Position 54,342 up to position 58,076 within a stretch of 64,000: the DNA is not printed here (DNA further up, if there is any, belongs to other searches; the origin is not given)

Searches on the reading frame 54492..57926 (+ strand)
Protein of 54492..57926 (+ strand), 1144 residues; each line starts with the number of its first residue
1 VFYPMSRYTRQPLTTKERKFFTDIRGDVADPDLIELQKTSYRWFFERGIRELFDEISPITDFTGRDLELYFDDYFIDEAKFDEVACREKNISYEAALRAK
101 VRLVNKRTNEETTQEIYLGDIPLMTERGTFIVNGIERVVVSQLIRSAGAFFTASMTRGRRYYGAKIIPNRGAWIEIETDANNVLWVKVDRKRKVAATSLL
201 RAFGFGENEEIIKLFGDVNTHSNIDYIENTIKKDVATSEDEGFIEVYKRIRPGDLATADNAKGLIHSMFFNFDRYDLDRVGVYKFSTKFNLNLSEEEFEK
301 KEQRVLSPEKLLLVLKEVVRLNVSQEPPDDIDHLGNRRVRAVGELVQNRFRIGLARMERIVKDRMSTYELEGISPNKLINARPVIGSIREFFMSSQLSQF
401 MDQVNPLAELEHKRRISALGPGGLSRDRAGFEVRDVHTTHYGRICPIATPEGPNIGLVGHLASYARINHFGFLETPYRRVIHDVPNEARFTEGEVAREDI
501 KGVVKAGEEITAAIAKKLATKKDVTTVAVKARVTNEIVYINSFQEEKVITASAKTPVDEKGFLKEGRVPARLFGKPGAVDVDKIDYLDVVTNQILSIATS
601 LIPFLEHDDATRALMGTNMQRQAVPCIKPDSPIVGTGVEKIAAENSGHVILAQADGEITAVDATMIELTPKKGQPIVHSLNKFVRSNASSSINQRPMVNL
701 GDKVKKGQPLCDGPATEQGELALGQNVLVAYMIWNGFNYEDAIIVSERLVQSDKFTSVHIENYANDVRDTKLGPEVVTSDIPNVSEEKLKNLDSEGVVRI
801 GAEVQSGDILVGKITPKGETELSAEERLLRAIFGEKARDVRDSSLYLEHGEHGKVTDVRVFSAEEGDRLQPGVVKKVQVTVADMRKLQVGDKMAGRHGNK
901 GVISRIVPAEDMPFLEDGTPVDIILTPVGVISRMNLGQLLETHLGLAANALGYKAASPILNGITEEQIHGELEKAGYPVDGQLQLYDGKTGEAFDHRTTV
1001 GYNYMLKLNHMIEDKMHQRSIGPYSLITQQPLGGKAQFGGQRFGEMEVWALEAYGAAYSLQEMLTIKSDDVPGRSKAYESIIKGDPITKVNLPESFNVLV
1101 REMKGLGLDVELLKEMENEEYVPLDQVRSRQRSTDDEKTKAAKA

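Call 22: search_protein_families(library=pfam, proteins=[window:54492-57926:+], max_evalue=0.00001)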
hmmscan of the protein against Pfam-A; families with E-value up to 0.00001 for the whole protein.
window:54492-57926:+ (1144 aa): 6 families
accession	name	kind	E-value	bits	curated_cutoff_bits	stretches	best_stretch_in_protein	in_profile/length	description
PF00562.33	RNA_pol_Rpb2_6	-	4.5e-125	418.1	23.4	1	656-1037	6-373/373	RNA polymerase Rpb2, domain 6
PF04565.21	RNA_pol_Rpb2_3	-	5.3e-29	100.6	21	1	399-467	1-68/68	RNA polymerase Rpb2, domain 3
PF04560.25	RNA_pol_Rpb2_7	-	8.9e-26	90.6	32.1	1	1039-1114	1-86/87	RNA polymerase Rpb2, domain 7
PF04561.19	RNA_pol_Rpb2_2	-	8.8e-23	81.4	21.7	1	160-340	18-190/190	RNA polymerase Rpb2, domain 2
PF04563.20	RNA_pol_Rpb2_1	-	8.5e-17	61.8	28.2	1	61-384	35-201/203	RNA polymerase beta subunit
PF10385.14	RNA_pol_Rpb2_45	-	6.4e-12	45.8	28.2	1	529-589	5-65/66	RNA polymerase beta subunit external 1 domain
